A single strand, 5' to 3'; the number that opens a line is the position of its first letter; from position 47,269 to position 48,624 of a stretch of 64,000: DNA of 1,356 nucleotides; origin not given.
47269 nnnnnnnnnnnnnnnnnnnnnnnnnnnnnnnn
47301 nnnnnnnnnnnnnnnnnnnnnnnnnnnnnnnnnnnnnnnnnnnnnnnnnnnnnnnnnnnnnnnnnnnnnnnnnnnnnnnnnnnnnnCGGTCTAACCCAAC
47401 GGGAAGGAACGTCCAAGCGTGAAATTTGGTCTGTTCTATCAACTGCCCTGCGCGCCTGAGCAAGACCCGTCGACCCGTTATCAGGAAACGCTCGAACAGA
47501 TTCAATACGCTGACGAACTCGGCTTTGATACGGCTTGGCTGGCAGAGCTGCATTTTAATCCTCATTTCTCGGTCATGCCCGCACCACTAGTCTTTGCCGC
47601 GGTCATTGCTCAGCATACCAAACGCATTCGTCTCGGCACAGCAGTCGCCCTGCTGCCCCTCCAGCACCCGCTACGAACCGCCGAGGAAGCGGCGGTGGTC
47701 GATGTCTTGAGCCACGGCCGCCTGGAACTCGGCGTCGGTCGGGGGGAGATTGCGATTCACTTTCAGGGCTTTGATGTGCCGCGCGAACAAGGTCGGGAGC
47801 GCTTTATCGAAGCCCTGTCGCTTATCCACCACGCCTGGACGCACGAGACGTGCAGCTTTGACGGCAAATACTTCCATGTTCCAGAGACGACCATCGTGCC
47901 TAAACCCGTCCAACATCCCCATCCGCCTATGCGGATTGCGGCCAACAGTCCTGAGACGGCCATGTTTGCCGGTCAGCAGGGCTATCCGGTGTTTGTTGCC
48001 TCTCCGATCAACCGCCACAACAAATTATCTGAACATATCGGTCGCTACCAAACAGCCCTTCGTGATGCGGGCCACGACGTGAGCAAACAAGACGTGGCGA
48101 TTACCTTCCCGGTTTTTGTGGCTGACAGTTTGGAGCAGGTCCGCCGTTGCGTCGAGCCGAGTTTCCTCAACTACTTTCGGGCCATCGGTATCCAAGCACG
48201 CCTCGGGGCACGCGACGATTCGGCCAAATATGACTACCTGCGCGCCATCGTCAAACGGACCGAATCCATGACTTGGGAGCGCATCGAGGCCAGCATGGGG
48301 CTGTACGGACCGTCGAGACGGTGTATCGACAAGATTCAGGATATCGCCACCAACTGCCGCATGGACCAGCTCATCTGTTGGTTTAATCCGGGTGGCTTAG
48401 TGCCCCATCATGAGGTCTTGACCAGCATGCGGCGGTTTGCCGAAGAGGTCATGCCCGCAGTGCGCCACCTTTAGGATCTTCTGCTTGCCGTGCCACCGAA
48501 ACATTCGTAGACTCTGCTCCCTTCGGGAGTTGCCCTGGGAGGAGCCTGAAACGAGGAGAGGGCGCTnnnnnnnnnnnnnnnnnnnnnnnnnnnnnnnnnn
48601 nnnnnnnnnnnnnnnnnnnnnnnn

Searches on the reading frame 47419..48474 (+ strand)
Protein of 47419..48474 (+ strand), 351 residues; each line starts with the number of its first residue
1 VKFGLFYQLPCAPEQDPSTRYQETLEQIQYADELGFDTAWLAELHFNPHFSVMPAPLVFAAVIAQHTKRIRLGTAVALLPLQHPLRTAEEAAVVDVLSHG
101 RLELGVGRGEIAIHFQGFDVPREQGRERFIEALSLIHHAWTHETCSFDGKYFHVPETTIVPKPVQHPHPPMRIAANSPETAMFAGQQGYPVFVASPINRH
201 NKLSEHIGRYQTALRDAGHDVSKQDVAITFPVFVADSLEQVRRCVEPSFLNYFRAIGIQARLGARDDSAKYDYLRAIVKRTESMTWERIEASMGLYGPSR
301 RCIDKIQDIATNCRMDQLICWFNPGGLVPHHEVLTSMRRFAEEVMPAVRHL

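Call 4: search_protein_families(library=pfam, proteins=[window:47419-48474:+], max_evalue=0.01)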
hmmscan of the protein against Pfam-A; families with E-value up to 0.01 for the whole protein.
window:47419-48474:+ (351 aa): 1 family
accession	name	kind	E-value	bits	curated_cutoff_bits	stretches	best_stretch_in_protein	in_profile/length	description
PF00296.26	Bac_luciferase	-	7.7e-68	229.6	27.9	1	1-309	1-307/314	Luciferase-like monooxygenase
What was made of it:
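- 47419..48474 (+): LLM-B: paralogue of LLM-A (66% identity), FMN-type luciferase-like monooxygenase. PF00296 229.6 bits (call 4).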

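Call 10: search_protein_families(library=ncbifam, proteins=[window:47419-48474:+], max_evalue=0.001)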
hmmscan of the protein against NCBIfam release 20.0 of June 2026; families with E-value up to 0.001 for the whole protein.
window:47419-48474:+ (351 aa): 33 families (the best 25 are shown)
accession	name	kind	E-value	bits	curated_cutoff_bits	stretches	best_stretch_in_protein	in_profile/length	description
TIGR04020.1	seco_metab_LLM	subfamily_domain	4.3e-46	157.6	244.45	1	14-339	11-336/341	MupA/Atu3671 family FMN-dependent luciferase-like monooxygenase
TIGR04027.1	LLM_KPN_01858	hypoth_equivalog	9.6e-39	133.2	412.9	1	13-148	11-146/326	putative FMN-dependent luciferase-like monooxygenase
NF052254.1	luciferase_Alph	exception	1.6e-38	132.8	600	1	1-349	1-351/354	luciferase subunit alpha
TIGR03619.1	F420_Rv2161c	subfamily_domain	1.3e-37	129.7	166.9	1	31-229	7-217/247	TIGR03619 family F420-dependent LLM class oxidoreductase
TIGR03858.1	LLM_2I7G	subfamily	9e-33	113.6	462.25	1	16-349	20-337/337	Atu2307/SP_0267 family LLM class monooxygenase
TIGR03558.1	oxido_grp_1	subfamily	2.6e-30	105.8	166.95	1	10-320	8-305/325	MsnO8 family LLM class oxidoreductase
TIGR03571.1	lucif_BA3436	subfamily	3.6e-29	102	303.9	1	8-173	16-187/304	TIGR03571 family LLM class oxidoreductase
TIGR03560.1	F420_Rv1855c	subfamily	4.3e-29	101.9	231.4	1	15-221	6-219/227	TIGR03560 family F420-dependent LLM class oxidoreductase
TIGR04036.1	LLM_CE1758_fam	subfamily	4.1e-26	91.7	479.1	1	18-249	24-256/355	CE1758 family FMN-dependent luciferase-like monooxygenase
NF052255.1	luciferase_Beta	exception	1.1e-24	87.1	500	1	1-244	1-244/325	luciferase subunit beta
TIGR03621.1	F420_MSMEG_2516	subfamily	1.4e-22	80.2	213.15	1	21-201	13-183/295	TIGR03621 family F420-dependent LLM class oxidoreductase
TIGR03564.1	F420_MSMEG_4879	subfamily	9.3e-22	77.9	234.25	1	25-252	2-218/265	TIGR03564 family F420-dependent LLM class oxidoreductase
TIGR03857.1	F420_MSMEG_2249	hypoth_equivalog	4.2e-19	68.9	218.4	1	19-266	11-248/329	TIGR03857 family LLM class F420-dependent oxidoreductase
TIGR03557.1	F420_G6P_family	subfamily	6.4e-19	68.2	210.4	1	22-196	13-190/316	TIGR03557 family F420-dependent LLM class oxidoreductase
TIGR04465.1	ArgArg_F420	equivalog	1.1e-18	67.4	470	1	22-224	60-262/364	F420-dependent hydroxymycolic acid dehydrogenase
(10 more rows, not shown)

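Call 22: find_encoding_contigs(protein=window:47419-48474:+, flank=10000, max_places=4)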
Protein window:47419-48474:+ (351 aa): 1 contig read that carries it; 1 place shown.
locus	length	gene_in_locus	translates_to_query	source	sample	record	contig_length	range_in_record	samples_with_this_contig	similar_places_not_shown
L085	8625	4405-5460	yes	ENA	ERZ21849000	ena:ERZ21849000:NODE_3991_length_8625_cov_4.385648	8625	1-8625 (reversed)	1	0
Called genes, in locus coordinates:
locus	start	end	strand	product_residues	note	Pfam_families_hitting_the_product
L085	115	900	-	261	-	PF00378:ECH_1, PF16113:ECH_2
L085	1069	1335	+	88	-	-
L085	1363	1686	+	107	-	-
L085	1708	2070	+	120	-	-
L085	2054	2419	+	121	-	-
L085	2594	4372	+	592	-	PF00111:Fer2, PF00211:Guanylate_cyc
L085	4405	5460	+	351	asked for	PF00296:Bac_luciferase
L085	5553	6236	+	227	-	PF07110:EthD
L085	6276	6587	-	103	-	-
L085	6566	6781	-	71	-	-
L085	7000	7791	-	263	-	-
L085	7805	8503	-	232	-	PF14518:Haem_oxygenas_2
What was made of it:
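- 47419..48474 (+): Exact copy on a second contig with the same neighbours (call 22).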

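Call 49: search_solved_structures(query=window:47419-48474:+, max_evalue=1e-20, show_alignments=5)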
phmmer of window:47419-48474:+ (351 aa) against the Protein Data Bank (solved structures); distinct sequences matched with E-value up to 1e-20: 8.
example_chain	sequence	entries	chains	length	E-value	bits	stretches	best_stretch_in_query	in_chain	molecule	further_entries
8cbb_A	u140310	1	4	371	6.6e-38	134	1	2-349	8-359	Alkanal monooxygenase alpha chain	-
7bip_A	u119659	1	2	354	6.7e-38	134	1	1-346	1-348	Luciferase-like monooxygenase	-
8k74_A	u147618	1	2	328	6.2e-35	124.3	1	14-194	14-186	Alkanal monooxygenase alpha chain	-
1brl_A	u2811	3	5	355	1.7e-30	109.7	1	1-349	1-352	BACTERIAL LUCIFERASE | Alkanal monooxygenase alpha chain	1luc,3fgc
6ket_A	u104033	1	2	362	1.9e-28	102.9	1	19-325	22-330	PuwE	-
2i7g_A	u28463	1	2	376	6.7e-24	88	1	18-241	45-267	Monooxygenase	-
1brl_B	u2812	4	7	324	4.6e-21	78.6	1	1-229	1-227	BACTERIAL LUCIFERASE | BETA2 LUCIFERASE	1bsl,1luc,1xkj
3fgc_B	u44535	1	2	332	4.9e-21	78.5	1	1-229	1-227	Alkanal monooxygenase beta chain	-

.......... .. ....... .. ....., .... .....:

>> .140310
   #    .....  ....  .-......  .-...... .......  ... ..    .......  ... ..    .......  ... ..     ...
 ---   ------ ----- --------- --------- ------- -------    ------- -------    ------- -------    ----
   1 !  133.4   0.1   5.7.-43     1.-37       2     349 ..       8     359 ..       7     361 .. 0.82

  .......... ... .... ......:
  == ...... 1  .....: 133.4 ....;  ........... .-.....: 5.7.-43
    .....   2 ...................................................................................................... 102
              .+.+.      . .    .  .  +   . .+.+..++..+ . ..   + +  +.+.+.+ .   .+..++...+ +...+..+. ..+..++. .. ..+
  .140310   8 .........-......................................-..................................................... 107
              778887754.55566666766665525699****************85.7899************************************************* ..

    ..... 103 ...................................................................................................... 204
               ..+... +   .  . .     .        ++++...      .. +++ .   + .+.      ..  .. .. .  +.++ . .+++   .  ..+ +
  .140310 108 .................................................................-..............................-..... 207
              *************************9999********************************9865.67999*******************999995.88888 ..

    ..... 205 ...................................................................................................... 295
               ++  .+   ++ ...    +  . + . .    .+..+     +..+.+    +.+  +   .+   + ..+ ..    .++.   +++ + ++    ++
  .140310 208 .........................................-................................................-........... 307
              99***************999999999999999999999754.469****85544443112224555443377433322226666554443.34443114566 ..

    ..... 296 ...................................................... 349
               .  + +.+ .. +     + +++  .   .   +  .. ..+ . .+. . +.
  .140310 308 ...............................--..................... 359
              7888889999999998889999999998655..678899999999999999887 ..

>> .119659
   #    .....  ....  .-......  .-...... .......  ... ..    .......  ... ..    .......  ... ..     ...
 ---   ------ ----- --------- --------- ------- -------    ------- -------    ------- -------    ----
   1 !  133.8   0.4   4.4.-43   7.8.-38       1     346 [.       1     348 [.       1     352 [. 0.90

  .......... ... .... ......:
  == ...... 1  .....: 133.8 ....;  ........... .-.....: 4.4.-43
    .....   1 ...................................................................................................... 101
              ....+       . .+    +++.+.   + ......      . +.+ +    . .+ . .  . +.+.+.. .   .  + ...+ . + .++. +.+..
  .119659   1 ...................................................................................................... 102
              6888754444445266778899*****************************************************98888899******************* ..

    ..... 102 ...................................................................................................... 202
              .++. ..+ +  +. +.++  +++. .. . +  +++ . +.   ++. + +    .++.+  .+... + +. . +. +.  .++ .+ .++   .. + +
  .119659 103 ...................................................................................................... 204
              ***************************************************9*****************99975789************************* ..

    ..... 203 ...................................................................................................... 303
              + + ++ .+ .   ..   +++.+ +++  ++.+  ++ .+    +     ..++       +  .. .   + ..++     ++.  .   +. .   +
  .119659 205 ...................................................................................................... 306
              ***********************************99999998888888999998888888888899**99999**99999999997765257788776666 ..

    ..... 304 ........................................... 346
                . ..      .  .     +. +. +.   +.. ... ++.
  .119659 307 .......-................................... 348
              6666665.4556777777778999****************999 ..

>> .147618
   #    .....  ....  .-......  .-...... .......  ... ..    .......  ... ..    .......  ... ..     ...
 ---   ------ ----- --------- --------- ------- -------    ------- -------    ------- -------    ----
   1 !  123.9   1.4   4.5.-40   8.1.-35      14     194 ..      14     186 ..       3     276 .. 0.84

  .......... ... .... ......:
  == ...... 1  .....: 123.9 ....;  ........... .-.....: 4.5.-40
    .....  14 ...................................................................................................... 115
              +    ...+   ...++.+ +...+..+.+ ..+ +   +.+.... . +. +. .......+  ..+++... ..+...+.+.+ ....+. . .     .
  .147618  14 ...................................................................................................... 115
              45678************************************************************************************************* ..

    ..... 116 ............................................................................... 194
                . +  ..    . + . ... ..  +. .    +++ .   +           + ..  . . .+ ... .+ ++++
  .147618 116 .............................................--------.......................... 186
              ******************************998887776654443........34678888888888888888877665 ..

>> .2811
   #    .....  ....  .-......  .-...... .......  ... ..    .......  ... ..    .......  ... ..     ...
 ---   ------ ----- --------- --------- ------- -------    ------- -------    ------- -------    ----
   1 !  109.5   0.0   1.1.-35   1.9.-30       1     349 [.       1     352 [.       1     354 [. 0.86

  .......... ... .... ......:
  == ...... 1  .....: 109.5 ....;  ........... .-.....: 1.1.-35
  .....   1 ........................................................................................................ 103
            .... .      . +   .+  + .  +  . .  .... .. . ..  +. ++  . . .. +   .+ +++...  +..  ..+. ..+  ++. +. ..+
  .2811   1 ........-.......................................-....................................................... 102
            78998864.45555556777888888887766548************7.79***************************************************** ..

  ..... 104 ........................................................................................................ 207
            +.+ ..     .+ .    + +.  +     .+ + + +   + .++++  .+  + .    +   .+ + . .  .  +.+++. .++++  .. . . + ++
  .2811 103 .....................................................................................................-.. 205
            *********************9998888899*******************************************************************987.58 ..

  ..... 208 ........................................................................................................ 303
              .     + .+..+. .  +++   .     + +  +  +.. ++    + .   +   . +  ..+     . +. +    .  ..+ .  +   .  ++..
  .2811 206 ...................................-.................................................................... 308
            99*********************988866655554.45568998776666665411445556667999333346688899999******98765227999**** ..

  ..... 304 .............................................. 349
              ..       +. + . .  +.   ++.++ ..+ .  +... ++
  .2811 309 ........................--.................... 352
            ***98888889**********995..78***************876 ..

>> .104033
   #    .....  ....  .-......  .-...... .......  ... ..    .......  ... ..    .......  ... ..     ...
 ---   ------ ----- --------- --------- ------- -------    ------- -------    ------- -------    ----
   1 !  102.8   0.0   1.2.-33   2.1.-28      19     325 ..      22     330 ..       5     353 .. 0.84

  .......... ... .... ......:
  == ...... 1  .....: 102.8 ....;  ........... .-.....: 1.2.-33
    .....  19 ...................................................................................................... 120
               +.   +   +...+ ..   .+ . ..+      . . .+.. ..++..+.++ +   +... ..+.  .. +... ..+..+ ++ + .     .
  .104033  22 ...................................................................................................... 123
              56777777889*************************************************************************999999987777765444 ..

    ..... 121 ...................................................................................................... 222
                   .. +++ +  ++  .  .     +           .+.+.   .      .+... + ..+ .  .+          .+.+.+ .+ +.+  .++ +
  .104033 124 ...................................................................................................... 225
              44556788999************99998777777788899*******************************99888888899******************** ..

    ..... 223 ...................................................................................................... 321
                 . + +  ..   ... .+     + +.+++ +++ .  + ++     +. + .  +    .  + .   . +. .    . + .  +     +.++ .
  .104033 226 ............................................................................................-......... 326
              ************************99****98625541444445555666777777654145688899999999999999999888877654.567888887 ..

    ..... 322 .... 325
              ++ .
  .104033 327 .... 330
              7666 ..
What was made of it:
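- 47419..48474 (+): Alignment to LuxA and RslO1 (call 49).
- On Luciferase-like monooxygenase (PF00296), FMN-dependent LuxA-like group: The HMMER alignment to 1BRL_A places H, R, R, S and T at these positions (call 49).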
